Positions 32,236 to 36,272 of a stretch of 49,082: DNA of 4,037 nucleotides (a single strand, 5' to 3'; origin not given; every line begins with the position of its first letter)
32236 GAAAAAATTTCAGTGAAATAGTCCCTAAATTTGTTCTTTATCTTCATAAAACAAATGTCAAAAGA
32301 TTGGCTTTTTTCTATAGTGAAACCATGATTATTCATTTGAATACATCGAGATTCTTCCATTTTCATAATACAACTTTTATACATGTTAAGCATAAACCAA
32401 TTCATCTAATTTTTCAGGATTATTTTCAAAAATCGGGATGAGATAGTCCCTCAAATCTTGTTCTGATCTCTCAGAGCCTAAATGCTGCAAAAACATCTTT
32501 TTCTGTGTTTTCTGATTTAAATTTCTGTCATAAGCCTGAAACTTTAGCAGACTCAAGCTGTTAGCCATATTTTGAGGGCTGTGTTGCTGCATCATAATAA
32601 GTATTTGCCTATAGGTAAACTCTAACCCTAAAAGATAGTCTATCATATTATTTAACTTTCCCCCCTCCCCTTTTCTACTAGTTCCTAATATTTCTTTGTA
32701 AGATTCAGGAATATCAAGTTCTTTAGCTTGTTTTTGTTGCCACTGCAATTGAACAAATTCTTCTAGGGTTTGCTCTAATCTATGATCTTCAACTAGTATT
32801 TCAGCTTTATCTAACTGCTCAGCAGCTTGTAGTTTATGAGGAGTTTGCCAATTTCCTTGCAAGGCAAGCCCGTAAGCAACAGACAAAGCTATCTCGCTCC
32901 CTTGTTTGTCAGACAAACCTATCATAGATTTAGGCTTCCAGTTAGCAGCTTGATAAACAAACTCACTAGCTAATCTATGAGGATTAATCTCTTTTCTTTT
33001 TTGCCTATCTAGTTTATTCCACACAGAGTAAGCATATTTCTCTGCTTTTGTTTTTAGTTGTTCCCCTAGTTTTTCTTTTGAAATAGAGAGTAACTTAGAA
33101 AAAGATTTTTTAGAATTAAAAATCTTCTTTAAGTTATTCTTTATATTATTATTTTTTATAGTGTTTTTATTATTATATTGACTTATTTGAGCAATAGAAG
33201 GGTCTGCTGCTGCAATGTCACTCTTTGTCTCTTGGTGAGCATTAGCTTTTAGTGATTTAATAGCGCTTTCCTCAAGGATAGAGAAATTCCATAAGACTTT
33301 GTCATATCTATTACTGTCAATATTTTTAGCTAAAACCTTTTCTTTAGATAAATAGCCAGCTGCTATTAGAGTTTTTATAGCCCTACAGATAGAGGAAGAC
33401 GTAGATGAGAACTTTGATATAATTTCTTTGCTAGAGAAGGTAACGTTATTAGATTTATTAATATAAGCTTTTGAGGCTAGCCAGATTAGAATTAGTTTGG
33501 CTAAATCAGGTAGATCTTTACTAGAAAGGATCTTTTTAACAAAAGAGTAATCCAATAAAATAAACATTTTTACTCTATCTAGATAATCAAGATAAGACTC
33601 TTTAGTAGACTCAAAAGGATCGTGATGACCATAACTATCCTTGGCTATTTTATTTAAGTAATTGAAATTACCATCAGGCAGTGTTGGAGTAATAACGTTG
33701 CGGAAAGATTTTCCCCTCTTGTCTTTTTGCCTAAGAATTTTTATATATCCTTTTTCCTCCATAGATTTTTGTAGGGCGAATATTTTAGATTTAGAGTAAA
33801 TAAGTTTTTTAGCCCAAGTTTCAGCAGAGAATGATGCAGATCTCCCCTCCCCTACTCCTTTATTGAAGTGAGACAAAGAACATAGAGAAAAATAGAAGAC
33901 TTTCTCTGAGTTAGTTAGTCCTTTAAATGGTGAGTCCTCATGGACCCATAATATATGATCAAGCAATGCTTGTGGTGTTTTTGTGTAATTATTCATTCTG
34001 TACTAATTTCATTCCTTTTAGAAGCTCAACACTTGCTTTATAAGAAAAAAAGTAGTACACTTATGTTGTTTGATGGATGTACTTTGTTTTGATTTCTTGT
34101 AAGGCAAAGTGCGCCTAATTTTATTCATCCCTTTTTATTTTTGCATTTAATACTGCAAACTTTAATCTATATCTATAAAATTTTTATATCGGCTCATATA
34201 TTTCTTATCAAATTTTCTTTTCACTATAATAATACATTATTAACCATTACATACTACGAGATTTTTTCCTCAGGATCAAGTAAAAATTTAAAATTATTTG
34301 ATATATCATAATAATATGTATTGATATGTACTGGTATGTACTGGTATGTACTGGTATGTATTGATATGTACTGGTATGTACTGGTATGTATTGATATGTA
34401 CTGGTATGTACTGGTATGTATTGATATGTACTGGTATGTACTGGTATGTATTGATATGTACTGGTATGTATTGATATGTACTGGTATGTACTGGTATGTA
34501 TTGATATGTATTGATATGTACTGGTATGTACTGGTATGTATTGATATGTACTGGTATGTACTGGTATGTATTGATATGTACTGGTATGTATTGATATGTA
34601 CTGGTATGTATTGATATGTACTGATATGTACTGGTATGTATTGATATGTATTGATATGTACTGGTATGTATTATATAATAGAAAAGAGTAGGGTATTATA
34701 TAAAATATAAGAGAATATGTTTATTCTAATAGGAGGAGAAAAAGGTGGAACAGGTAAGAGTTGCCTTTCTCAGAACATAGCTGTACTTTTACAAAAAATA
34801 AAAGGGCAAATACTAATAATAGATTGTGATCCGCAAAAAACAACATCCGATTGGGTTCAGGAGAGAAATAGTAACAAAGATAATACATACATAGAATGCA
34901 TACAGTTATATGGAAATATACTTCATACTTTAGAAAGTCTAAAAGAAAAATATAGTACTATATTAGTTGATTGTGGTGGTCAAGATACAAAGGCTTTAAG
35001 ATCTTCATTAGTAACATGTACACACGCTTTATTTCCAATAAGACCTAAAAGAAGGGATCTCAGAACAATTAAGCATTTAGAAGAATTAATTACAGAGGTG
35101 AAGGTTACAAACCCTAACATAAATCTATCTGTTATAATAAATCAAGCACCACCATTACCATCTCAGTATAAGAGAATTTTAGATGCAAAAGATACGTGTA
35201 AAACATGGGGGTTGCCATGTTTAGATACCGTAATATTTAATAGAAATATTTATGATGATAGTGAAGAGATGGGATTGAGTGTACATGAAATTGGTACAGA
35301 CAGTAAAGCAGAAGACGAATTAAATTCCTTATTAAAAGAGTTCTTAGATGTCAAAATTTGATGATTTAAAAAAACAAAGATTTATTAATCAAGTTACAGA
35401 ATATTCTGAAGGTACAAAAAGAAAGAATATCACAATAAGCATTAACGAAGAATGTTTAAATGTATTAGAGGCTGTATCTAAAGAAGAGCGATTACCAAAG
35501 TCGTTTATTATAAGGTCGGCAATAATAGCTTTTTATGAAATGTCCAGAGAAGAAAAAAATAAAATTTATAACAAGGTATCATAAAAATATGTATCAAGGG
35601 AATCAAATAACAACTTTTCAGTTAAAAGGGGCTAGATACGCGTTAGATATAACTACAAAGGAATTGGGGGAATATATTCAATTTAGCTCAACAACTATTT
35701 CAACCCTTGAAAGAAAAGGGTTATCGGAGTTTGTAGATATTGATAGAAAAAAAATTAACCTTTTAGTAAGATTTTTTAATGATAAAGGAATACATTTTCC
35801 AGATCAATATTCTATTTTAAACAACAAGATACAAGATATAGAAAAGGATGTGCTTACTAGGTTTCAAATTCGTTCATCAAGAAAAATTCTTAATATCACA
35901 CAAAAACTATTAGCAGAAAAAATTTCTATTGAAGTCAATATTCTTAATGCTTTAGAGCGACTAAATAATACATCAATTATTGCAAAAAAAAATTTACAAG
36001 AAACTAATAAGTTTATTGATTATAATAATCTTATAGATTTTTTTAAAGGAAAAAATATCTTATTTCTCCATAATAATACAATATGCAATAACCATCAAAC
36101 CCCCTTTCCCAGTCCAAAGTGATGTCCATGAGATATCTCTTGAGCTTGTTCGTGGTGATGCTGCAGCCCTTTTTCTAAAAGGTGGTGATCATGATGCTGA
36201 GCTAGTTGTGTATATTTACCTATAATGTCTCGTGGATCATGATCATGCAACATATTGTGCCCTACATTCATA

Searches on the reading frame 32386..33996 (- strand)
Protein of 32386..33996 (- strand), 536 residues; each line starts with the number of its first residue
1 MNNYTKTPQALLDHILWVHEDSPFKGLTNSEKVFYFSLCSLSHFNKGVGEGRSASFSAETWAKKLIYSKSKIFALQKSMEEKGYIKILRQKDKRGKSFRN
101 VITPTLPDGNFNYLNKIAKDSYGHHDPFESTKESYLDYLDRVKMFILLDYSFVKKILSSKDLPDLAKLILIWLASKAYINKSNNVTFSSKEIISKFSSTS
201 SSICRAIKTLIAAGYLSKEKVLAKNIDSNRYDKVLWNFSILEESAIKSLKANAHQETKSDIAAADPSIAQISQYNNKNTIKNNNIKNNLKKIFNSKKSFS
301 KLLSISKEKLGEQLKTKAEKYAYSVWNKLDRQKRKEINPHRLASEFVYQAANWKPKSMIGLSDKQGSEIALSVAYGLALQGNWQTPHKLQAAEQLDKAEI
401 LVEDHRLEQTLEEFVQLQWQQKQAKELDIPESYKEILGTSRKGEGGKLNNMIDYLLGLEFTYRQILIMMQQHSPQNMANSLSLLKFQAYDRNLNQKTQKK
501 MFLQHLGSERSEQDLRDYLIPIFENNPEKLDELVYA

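Call 11: search_protein_families(library=pfam, proteins=[window:32386-33996:-], max_evalue=0.01)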
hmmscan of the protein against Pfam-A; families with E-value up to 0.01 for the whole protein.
window:32386-33996:- (536 aa): 5 families
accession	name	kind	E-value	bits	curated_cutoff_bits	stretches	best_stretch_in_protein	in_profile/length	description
PF13730.12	HTH_36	-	9.2e-09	35.4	25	1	161-216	2-55/55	Helix-turn-helix domain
PF12802.13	MarR_2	-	0.0023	18.5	27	0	185-219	20-53/61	MarR family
PF01047.28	MarR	-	0.0027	18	24.6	0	187-220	20-51/59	MarR family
PF13463.12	HTH_27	-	0.0046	17.6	22.2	0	189-219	21-51/68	Winged helix DNA-binding domain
PF13601.12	HTH_34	-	0.0072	16.9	27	0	183-224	13-52/80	Winged helix DNA-binding domain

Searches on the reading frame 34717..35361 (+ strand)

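Call 56: search_protein_families(library=pfam, proteins=[window:34717-35361:+], max_evalue=0.01)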
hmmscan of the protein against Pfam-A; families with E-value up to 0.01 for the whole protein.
window:34717-35361:+ (214 aa): 8 families
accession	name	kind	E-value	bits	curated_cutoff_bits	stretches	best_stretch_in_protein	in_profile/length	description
PF13614.12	AAA_31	-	8.1e-14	52.4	27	2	3-61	4-62/177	AAA domain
PF01656.29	CbiA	-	1.3e-11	45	25.4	1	3-179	1-115/125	CobQ/CobB/MinD/ParA nucleotide binding domain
PF09140.17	MipZ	-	5.9e-08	32.8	20.7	1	2-60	2-61/262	ATPase MipZ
PF00142.24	Fer4_NifH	-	4.6e-06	26.7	25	1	9-48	8-47/271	4Fe-4S iron sulfur cluster binding proteins, NifH/frxC family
PF02374.21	ArsA_ATPase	-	4.6e-06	26.5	24.3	1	2-60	3-59/305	Anion-transporting ATPase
PF10609.15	ParA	-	0.00019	21.4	27.1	1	3-38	6-41/246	NUBPL iron-transfer P-loop NTPase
PF06564.18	CBP_BcsQ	-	0.00023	21.2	21.3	0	3-40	4-41/234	Cellulose biosynthesis protein BcsQ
PF14177.11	YkyB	-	0.0017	19.3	28.4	1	95-139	60-102/116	YkyB-like protein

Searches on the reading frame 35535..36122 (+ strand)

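Call 56: search_protein_families(library=pfam, proteins=[window:35535-36122:+], max_evalue=0.01)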
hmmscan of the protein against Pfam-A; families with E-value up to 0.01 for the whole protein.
window:35535-36122:+ (195 aa): 1 family
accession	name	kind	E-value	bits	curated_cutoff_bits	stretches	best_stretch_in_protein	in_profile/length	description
PF13413.12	HTH_25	-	0.0057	16.9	24.6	0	113-142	3-32/62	Helix-turn-helix domain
